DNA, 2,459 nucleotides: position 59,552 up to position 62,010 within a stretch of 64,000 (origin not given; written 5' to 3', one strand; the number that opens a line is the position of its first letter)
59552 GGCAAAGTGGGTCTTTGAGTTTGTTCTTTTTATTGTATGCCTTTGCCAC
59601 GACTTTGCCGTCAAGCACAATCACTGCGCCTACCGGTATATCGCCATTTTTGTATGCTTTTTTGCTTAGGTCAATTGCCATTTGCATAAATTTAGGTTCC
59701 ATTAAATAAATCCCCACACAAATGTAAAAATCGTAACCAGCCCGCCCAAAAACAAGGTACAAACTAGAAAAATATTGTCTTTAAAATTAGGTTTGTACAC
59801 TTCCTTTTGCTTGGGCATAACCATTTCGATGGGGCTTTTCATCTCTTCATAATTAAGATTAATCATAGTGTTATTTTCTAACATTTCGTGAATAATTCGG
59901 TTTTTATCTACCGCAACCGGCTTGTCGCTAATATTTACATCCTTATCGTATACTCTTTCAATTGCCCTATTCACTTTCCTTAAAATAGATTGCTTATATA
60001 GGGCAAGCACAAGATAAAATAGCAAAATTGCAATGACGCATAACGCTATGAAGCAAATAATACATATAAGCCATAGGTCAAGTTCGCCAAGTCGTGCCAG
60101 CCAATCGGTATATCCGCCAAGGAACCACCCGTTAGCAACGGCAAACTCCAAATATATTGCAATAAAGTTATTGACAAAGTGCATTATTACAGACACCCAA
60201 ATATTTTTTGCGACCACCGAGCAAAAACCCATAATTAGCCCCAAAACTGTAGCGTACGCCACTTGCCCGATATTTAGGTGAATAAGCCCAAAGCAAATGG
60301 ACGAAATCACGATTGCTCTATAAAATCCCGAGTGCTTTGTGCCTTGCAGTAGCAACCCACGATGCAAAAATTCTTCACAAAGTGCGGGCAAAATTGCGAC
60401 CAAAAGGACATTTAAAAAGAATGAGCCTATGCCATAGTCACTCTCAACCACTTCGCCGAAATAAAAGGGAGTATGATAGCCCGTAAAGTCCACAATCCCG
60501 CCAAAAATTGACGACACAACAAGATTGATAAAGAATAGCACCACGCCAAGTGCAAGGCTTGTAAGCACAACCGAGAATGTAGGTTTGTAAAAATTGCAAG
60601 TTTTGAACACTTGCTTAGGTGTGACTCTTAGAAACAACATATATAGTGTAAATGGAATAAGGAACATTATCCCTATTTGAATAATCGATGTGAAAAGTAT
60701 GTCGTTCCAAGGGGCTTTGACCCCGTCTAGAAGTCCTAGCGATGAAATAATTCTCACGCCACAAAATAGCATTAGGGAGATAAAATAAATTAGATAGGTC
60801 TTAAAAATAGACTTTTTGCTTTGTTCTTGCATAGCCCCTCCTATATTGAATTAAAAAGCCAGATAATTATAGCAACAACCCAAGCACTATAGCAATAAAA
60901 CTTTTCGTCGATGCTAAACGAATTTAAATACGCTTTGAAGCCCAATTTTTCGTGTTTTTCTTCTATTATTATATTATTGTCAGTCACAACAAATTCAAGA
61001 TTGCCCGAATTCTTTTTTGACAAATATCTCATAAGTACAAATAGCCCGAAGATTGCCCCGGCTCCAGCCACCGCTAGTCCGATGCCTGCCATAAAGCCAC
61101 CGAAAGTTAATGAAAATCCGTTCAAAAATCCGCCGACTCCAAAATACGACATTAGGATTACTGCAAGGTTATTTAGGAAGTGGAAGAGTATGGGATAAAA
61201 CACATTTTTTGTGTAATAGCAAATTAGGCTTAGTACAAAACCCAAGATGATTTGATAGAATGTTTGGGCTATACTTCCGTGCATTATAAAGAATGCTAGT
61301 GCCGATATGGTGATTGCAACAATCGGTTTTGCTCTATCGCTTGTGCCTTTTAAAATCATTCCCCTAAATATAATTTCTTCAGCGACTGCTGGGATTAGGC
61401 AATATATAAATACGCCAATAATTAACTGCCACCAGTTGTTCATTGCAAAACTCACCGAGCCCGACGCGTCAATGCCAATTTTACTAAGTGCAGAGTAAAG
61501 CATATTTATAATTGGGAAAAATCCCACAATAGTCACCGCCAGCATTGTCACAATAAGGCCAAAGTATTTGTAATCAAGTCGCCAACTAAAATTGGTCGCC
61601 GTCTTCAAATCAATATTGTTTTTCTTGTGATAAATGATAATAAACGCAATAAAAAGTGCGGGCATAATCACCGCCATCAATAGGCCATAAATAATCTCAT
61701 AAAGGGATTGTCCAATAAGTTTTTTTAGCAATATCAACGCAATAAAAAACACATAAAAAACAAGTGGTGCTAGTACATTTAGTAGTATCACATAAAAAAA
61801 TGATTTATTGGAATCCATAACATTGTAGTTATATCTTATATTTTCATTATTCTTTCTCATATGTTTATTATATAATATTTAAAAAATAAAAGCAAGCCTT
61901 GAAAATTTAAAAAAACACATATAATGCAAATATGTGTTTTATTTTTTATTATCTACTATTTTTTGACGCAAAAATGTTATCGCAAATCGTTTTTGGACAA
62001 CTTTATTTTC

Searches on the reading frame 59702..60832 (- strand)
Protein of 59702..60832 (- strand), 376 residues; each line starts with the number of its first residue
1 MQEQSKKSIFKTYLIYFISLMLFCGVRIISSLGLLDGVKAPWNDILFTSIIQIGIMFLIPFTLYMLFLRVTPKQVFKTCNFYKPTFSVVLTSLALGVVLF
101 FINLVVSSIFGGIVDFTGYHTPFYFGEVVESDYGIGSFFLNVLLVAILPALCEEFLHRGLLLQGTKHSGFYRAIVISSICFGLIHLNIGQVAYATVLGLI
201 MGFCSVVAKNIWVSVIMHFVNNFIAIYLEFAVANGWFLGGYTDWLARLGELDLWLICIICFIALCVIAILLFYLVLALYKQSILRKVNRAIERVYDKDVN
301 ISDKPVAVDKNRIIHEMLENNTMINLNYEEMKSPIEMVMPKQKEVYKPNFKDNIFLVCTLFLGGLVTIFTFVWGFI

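Call 5: search_protein_families(library=pfam, proteins=[window:59702-60832:-])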
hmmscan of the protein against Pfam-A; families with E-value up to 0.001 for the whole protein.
window:59702-60832:- (376 aa): 2 families
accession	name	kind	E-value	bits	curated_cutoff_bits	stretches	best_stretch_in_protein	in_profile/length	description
PF02517.21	Rce1-like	-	3.7e-19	69.2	22.4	1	137-224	3-93/93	Type II CAAX prenyl endopeptidase Rce1-like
PF19606.4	DUF6111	-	0.00065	20.4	24.1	1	52-113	8-65/87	Family of unknown function (DUF6111)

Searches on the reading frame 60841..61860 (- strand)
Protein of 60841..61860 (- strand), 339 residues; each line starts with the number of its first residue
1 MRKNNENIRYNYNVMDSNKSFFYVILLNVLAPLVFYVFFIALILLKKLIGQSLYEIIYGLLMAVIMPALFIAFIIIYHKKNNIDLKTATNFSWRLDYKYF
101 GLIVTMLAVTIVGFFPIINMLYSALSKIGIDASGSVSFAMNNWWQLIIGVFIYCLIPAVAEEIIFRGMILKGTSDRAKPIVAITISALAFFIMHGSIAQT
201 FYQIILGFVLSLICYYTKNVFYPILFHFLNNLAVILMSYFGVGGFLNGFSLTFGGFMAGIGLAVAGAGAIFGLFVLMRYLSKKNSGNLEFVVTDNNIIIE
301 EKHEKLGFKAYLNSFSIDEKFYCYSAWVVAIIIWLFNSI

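Call 5: search_protein_families(library=pfam, proteins=[window:60841-61860:-])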
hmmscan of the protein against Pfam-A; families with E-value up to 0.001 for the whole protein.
window:60841-61860:- (339 aa): 1 family
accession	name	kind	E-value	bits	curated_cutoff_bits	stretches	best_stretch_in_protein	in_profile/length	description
PF02517.21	Rce1-like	-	8.9e-19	68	22.4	1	144-232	2-92/93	Type II CAAX prenyl endopeptidase Rce1-like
